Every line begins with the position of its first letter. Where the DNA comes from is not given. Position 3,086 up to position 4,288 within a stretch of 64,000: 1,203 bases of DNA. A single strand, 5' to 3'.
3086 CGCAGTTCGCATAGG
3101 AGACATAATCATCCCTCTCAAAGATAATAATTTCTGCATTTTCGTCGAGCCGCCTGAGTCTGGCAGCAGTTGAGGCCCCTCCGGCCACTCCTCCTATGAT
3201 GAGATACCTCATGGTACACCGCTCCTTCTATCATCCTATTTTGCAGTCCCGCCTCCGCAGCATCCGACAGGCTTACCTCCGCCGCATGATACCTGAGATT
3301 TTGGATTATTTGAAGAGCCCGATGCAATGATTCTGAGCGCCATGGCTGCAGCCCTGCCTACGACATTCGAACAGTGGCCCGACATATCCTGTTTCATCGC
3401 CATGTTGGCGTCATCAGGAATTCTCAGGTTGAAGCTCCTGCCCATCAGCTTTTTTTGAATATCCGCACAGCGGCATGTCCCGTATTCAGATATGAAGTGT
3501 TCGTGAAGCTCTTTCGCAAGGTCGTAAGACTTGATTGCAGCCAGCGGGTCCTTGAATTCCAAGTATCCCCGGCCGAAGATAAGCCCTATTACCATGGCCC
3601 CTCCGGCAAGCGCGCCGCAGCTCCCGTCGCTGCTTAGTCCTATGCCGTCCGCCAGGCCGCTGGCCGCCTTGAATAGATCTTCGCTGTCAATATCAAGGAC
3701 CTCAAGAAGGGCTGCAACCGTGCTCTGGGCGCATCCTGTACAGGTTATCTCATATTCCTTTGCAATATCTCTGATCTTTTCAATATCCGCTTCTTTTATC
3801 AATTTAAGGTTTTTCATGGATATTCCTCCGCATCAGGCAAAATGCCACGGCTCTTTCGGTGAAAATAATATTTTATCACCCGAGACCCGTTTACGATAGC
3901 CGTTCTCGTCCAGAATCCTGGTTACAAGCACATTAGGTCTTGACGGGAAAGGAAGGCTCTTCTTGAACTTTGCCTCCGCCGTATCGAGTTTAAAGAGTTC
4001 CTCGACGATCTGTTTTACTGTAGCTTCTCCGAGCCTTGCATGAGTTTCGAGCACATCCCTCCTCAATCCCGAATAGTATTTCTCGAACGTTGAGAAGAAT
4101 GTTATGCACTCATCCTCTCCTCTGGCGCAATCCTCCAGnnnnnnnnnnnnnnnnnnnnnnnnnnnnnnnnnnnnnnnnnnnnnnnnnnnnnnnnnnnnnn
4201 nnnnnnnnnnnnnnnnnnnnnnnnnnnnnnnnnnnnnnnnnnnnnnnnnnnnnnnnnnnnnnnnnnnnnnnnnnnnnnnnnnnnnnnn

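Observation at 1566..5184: A sigma-54 promoter drives a three-gene operon: MBL-fold hydrolase, C_GCAxxG_C_C protein and a CoA-disulfide reductase-rhodanese fusion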

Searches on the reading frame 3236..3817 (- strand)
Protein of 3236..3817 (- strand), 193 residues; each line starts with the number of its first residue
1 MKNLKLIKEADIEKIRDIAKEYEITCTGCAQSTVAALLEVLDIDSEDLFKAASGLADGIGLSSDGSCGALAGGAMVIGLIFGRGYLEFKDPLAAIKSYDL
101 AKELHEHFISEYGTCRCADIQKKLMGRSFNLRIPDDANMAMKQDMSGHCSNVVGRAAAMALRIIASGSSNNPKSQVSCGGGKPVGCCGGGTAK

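Call 3: search_protein_families(library=pfam, proteins=[window:3236-3817:-], max_evalue=0.01)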
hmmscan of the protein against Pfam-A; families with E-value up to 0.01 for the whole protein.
window:3236-3817:- (193 aa): 1 family
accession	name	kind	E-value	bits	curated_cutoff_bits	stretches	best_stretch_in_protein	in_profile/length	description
PF09719.15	C_GCAxxG_C_C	-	2.7e-24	86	27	1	29-161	3-116/118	Putative redox-active protein (C_GCAxxG_C_C)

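Call 4: search_protein_families(library=ncbifam, proteins=[window:3236-3817:-], max_evalue=0.01)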
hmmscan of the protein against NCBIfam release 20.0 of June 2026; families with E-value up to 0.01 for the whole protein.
window:3236-3817:- (193 aa): 3 families
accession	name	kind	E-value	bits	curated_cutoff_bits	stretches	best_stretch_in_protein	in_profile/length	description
TIGR01909.1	C_GCAxxG_C_C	subfamily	3.6e-16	59.3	47.4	1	29-160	3-116/120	C-GCAxxG-C-C family (seleno)protein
NF045669.1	DVU1555_fam_CGA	exception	1.8e-14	53.7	103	1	28-164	15-136/140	DVU_1555 family C-GCAxxG-C-C protein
NF045501.1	HUGP_GUXX-star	exception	8.8e-06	25.4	325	1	13-121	8-117/236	HUGP/GUXX-star fusion selenoprotein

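Call 50: search_solved_structures(query=window:3236-3817:-, max_evalue=1)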
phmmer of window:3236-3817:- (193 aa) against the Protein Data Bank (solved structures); distinct sequences matched with E-value up to 1: 0.

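Call 57: find_homologous_proteins(query=window:3236-3817:-, max_evalue=1e-10)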
Query window:3236-3817:- (193 aa): 440 proteins with E <= 1e-10 among 925 candidates; the best 120 are listed.
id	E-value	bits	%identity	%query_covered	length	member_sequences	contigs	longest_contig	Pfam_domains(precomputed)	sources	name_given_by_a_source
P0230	1.2e-121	422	100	100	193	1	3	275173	PF09719.16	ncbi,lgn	-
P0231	6.3e-108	377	89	100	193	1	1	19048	PF09719.16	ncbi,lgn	-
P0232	3.0e-102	358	86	98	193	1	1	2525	PF09719.16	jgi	jgi:C_GCAxxG_C_C family probable redox protein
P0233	3.1e-96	339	83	99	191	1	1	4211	PF09719.16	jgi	jgi:C_GCAxxG_C_C family probable redox protein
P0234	3.7e-95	335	87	85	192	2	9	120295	PF09719.16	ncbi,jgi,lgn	jgi:C_GCAxxG_C_C family probable redox protein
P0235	1.2e-89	317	75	95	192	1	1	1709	PF09719.16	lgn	-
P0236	2.1e-85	303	73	92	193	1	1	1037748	PF09719.16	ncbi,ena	-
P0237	1.4e-64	236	59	95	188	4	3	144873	PF09719.16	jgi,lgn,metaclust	metaclust:\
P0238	1.2e-63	232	58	95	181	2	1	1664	PF09719.16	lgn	-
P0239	6.7e-62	227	58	95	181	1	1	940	PF09719.16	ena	-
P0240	2.7e-60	222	58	95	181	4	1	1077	PF09719.16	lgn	-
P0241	8.5e-60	220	59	91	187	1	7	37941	PF09719.16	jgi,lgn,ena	jgi:C_GCAxxG_C_C family probable redox protein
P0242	1.3e-59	219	57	95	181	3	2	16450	PF09719.16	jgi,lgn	-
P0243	1.4e-59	219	58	89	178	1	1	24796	PF09719.16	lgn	-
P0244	3.1e-56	208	62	82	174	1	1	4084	PF09719.16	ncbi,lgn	-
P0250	2.3e-53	199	61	78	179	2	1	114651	PF09719.16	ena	-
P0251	6.7e-53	197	57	84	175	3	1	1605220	PF09719.16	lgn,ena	-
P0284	1.0e-50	190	53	84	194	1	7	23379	PF09719.16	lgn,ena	-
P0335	2.1e-49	186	58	79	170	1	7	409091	PF09719.16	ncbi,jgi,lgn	jgi:C_GCAxxG_C_C family probable redox protein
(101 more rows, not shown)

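Call 58: find_encoding_contigs(protein=P0251, flank=5000, max_places=2)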
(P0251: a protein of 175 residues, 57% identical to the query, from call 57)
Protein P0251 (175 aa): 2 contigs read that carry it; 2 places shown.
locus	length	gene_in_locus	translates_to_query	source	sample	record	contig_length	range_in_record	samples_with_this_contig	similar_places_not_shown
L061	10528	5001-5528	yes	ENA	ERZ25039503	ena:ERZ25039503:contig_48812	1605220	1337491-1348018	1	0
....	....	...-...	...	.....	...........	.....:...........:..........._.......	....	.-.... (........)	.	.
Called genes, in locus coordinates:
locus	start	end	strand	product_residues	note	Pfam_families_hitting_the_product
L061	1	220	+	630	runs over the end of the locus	PF16177:ACAS_N, PF00501:AMP-binding, PF13193:AMP-binding_C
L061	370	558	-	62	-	-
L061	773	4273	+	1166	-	PF25596:CPSase_L_D1, PF13535:ATP-grasp_4 (faint), PF02786:CPSase_L_D2, PF02787:CPSase_L_D3, PF25596:CPSase_L_D1, PF02786:CPSase_L_D2, PF15632:ATPgrasp_Ter (weak), PF02142:MGS, +3 more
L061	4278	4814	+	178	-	PF00156:Pribosyltran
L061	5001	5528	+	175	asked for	PF09719:C_GCAxxG_C_C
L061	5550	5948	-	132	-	-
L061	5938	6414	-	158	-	PF01243:PNPOx_N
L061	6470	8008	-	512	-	PF00501:AMP-binding, PF13193:AMP-binding_C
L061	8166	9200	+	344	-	PF02558:ApbA, PF08546:ApbA_C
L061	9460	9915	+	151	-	PF26390:MamS_MamX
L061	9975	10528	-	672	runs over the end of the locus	PF05226:CHASE2, PF00211:Guanylate_cyc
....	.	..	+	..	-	?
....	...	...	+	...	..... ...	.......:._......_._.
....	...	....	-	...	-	-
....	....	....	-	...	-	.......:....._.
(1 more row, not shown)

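Call 59: find_encoding_contigs(protein=P0335, flank=5000, max_places=3)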
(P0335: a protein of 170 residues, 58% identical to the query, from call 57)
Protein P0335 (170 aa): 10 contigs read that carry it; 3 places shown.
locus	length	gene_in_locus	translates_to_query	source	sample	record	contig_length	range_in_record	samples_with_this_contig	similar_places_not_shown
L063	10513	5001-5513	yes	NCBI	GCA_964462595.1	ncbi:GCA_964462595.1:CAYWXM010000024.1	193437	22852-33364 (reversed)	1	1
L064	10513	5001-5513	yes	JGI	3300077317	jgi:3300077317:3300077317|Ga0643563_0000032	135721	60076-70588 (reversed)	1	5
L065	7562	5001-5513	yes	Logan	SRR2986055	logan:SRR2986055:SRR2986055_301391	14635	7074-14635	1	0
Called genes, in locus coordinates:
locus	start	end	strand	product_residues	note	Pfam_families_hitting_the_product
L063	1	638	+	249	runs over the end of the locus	PF00005:ABC_tran, PF13304:AAA_21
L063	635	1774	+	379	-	PF12679:ABC2_membrane_2, PF12698:ABC2_membrane_3, PF01061:ABC2_membrane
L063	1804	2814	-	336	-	PF00795:CN_hydrolase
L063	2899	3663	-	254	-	PF00561:Abhydrolase_1, PF12146:Hydrolase_4, PF12697:Abhydrolase_6, PF08386:Abhydrolase_4 (faint)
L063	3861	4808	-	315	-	PF00480:ROK, PF01869:BcrAD_BadFG (faint)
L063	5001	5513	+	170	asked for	PF09719:C_GCAxxG_C_C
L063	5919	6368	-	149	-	PF01592:NifU_N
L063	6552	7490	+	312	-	PF04055:Radical_SAM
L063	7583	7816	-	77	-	-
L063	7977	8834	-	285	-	-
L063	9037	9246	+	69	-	PF00037:Fer4 (faint), PF12797:Fer4_2 (weak), PF12837:Fer4_6 (faint), PF12838:Fer4_7 (faint), PF13484:Fer4_16 (faint), PF13187:Fer4_9 (weak)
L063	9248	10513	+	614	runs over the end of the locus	PF02730:AFOR_N, PF01314:AFOR_C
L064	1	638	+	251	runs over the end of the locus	PF00005:ABC_tran, PF13304:AAA_21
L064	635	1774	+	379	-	PF12679:ABC2_membrane_2, PF12698:ABC2_membrane_3, PF01061:ABC2_membrane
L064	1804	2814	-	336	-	PF00795:CN_hydrolase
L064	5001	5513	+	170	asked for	PF09719:C_GCAxxG_C_C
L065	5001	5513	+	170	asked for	PF09719:C_GCAxxG_C_C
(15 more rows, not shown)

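Call 60: find_encoding_contigs(protein=P0250, flank=5000, max_places=2)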
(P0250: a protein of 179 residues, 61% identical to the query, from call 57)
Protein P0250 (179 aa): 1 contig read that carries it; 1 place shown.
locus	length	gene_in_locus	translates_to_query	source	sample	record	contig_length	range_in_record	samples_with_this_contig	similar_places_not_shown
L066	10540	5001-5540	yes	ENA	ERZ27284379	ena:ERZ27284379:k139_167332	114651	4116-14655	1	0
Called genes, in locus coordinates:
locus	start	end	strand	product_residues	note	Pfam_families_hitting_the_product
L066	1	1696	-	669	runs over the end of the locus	PF01841:Transglut_core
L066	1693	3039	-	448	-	PF01882:DUF58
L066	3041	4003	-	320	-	PF20030:bpMoxR (weak), PF00004:AAA, PF07726:AAA_3, PF07728:AAA_5, PF17863:AAA_lid_2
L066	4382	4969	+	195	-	PF00440:TetR_N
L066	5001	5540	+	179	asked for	PF09719:C_GCAxxG_C_C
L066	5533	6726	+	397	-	PF00753:Lactamase_B (weak)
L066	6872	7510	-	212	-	PF00072:Response_reg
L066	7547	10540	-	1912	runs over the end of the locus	PF03924:CHASE, PF00989:PAS, PF08448:PAS_4, PF13426:PAS_9, PF00989:PAS, PF08447:PAS_3, PF08448:PAS_4, PF13426:PAS_9, +6 more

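Call 70: predict_structure(alignment_id=A2)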
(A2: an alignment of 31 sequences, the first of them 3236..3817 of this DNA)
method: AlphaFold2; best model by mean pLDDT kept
length: 193 residues; sequences in the alignment: 31
mean_pLDDT: 87.6   pTM: 0.83
mean pLDDT of the five models: 87.6, 86.8, 86.4, 86.0, 85.2
residues with pLDDT >= 90: 142; 70-90: 20; 50-70: 24; < 50: 7
segments of 3 or more residues with pLDDT < 50: 185-188
pLDDT, mean of each block of 10 residues (from residue 1): 93 98 90 97 95 75 83 97 93 93 98 94 92 90 94 98 92 52 50 58
secondary structure, 60 per line:
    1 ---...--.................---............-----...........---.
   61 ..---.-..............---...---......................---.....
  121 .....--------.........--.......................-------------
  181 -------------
elements in order: H9-25 H29-40 H46-56 H68-81 H91-112 H117-125 H134-142 H145-167

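Call 76: search_solved_structures(query=A2, max_evalue=10, show_alignments=2)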
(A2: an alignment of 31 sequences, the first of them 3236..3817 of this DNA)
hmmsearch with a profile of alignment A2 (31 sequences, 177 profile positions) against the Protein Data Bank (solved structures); distinct sequences matched with E-value up to 10: 32.
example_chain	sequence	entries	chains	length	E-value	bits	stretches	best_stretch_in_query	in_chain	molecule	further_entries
1yzv_A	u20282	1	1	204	0.031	17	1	107-130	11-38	HYPOTHETICAL PROTEIN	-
1h21_A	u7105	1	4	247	0.032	16.9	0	66-86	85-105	SPLIT-SORET CYTOCHROME C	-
9e0j_K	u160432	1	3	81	0.15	14.8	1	20-52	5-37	Photosystem I iron-sulfur center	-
4u3m_O4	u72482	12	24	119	0.2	14.4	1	96-145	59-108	60S ribosomal protein L34-A | 60S ribosomal protein L34-A (eL34)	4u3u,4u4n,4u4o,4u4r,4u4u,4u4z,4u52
6woo_g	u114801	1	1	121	0.24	14.1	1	96-144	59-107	eL34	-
6kmw_aC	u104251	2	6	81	0.24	14.1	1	23-53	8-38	Photosystem I iron-sulfur center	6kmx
4u3n_O4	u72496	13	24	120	0.25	14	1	96-144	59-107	Large ribosomal subunit protein eL34A | 60S ribosomal protein L34-A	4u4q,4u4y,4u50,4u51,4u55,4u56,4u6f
3j6x_74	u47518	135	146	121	0.25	14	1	96-144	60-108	60S ribosomal protein L34 | 60S ribosomal protein L34-A | EL34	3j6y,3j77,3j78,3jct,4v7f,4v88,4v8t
7uqz_g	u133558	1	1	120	0.26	14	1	96-144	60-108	60S ribosomal protein L34-A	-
4v6i_Bi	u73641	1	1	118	0.26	14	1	96-144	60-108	60S ribosomal protein rpL34 (L34e)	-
5i4l_O4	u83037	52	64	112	0.27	13.9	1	96-144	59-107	60S ribosomal protein L34-A | Large ribosomal subunit protein eL34A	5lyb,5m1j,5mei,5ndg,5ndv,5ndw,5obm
8bn3_O4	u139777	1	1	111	0.28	13.9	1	96-144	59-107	Large ribosomal subunit protein eL34A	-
4kt0_C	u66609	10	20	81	0.33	13.6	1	23-52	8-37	Photosystem I iron-sulfur center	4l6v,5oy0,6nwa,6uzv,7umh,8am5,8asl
5oy0_C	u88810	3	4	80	0.39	13.4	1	24-52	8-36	Photosystem I iron-sulfur center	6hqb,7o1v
9mgw_C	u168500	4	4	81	0.41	13.3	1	24-52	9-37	Photosystem I iron-sulfur center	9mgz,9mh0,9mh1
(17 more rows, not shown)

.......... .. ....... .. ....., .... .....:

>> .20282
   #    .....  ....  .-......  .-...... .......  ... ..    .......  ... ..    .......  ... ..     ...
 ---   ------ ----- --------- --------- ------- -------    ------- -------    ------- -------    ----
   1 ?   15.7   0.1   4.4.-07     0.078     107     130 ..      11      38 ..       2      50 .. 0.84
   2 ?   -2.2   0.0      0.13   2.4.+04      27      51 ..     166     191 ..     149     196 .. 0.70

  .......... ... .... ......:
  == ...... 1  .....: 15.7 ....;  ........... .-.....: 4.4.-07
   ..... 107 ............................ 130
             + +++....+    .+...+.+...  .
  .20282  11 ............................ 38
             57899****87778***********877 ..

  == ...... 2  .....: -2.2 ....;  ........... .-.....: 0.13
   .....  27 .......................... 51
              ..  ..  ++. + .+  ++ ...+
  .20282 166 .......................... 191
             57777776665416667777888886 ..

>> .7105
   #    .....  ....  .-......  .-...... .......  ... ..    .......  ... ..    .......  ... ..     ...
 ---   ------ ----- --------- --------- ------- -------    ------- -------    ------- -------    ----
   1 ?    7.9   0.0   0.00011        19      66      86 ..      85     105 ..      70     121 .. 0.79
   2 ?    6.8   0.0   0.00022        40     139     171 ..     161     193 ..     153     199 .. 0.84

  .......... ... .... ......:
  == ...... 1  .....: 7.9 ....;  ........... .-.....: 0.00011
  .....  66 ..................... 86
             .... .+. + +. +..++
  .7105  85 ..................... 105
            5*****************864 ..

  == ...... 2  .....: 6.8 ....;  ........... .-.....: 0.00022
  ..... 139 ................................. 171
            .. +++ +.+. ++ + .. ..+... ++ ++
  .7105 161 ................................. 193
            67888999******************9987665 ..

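Call 87: find_encoding_contigs(protein=P0284, flank=7000, max_places=3)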
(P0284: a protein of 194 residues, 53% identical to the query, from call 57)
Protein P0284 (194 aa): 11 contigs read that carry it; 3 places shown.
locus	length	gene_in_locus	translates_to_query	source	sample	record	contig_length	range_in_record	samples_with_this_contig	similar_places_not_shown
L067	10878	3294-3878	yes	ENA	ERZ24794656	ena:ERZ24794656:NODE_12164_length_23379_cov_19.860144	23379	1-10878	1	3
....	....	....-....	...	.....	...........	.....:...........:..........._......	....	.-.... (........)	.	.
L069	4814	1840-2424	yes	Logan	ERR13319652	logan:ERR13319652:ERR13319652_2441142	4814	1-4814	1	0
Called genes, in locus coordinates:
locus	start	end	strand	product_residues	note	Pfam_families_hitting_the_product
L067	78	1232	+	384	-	PF02771:Acyl-CoA_dh_N, PF02770:Acyl-CoA_dh_M, PF00441:Acyl-CoA_dh_1, PF08028:Acyl-CoA_dh_2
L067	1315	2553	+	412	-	PF07690:MFS_1, PF13347:MFS_2, PF00083:Sugar_tr (faint), PF03209:PUCC, PF07690:MFS_1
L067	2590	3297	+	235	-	PF00440:TetR_N, PF17932:TetR_C_24 (weak), PF17938:TetR_C_29 (weak)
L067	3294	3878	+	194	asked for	PF09719:C_GCAxxG_C_C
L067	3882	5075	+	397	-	PF00753:Lactamase_B (faint), PF19583:ODP (faint)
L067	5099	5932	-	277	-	-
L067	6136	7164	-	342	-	PF00135:COesterase, PF20434:BD-FAE, PF07859:Abhydrolase_3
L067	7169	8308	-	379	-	PF02771:Acyl-CoA_dh_N, PF02770:Acyl-CoA_dh_M, PF00441:Acyl-CoA_dh_1, PF08028:Acyl-CoA_dh_2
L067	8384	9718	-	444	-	PF07690:MFS_1, PF12832:MFS_1_like (weak)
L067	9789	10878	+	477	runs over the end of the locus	PF01734:Patatin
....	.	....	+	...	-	?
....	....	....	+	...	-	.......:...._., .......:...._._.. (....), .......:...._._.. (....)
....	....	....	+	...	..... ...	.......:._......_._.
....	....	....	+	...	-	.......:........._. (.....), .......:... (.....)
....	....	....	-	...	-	-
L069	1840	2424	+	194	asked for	PF09719:C_GCAxxG_C_C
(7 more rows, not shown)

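Call 90: fold_search(model_id=the predicted structure, library=pdb)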
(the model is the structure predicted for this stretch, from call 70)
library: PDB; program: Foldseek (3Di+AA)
matches with E <= 10: 131; with E <= 0.001: 0
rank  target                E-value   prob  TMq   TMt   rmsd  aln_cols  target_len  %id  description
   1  1h21_A                3.3e-01  0.99  0.51  0.42   7.3       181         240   14  A novel iron centre in the split-Soret cytochrome c from Desulfovibrio desulfuricans ATCC 27774 (released 2003-02-20)
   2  6o7u_j                8.5e-01  0.18  0.24  0.27  13.7       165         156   10  Saccharomyces cerevisiae V-ATPase Stv1-VO (released 2019-04-03)
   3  6xbw_c                1.3e+00  0.12  0.22  0.25  13.8       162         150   11  Cryo-EM structure of V-ATPase from bovine brain, state 1 (released 2020-08-19)
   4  6o7u_h                1.4e+00  0.13  0.23  0.26  13.7       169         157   10  Saccharomyces cerevisiae V-ATPase Stv1-VO (released 2019-04-03)
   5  6o7t_g                1.6e+00  0.12  0.22  0.25  13.4       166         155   10  Saccharomyces cerevisiae V-ATPase Vph1-VO (released 2019-04-03)
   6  6o7u_m                1.8e+00  0.14  0.26  0.29  13.4       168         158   10  Saccharomyces cerevisiae V-ATPase Stv1-VO (released 2019-04-03)
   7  5cwf_C                2.0e+00  0.08  0.18  0.20  17.5       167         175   17  Crystal structure of de novo designed helical repeat protein DHR8 (released 2015-12-16)
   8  4u9l_B                2.4e+00  0.06  0.20  0.21  14.9       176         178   12  Structure of a membrane protein (released 2014-12-03)
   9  7uw9_c                2.7e+00  0.08  0.23  0.25  13.8       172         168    8  Citrus V-ATPase State 1, H in contact with subunit a (released 2022-07-06)
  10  8vej_B                2.8e+00  0.10  0.27  0.23  13.1       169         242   19  De novo designed cholic acid binder: CHD_buttress (released 2024-07-17)
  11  7xge_A                2.8e+00  0.05  0.18  0.20  14.7       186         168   14  Crystal structure of MCL-1 in complex with computationally designed inhibitor protein (released 2022-07-20)
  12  9i6d_A                2.9e+00  0.09  0.26  0.16  15.7       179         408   13  Glutamate transporter homologue GltPh mutant P206R in Complex with L-Aspartate and Sodium Ions in Salipro (released 2026-02-18)
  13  6x15_A                3.1e+00  0.10  0.27  0.15  15.4       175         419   13  Inward-facing state of the glutamate transporter homologue GltPh in complex with L-aspartate and sodium ions (released 2020-11-18)
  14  6xbw_o                3.1e+00  0.08  0.22  0.25  13.7       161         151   10  Cryo-EM structure of V-ATPase from bovine brain, state 1 (released 2020-08-19)
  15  1wvt_A                3.2e+00  0.05  0.18  0.21  16.5       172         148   10  Crystal structure of uncharacterized protein ST2180 from Sulfolobus tokodaii (released 2006-01-03)
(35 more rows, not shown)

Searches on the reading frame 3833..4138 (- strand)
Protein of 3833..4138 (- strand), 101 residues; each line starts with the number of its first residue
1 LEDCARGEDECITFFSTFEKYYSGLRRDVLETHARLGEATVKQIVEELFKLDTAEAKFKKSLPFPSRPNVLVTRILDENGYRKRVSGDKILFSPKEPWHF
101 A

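Call 85: search_protein_families(library=pfam, proteins=[window:3833-4138:-], max_evalue=10)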
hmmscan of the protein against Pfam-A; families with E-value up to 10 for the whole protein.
window:3833-4138:- (101 aa): 2 families
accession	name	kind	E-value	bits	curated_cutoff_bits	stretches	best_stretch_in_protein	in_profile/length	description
PF18598.6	TetR_C_36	-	0.19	12.2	33.7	1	29-89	37-96/111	Tetracyclin repressor-like, C-terminal domain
PF10826.14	DUF2551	-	0.21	12.3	23.4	1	22-49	9-36/83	Protein of unknown function (DUF2551)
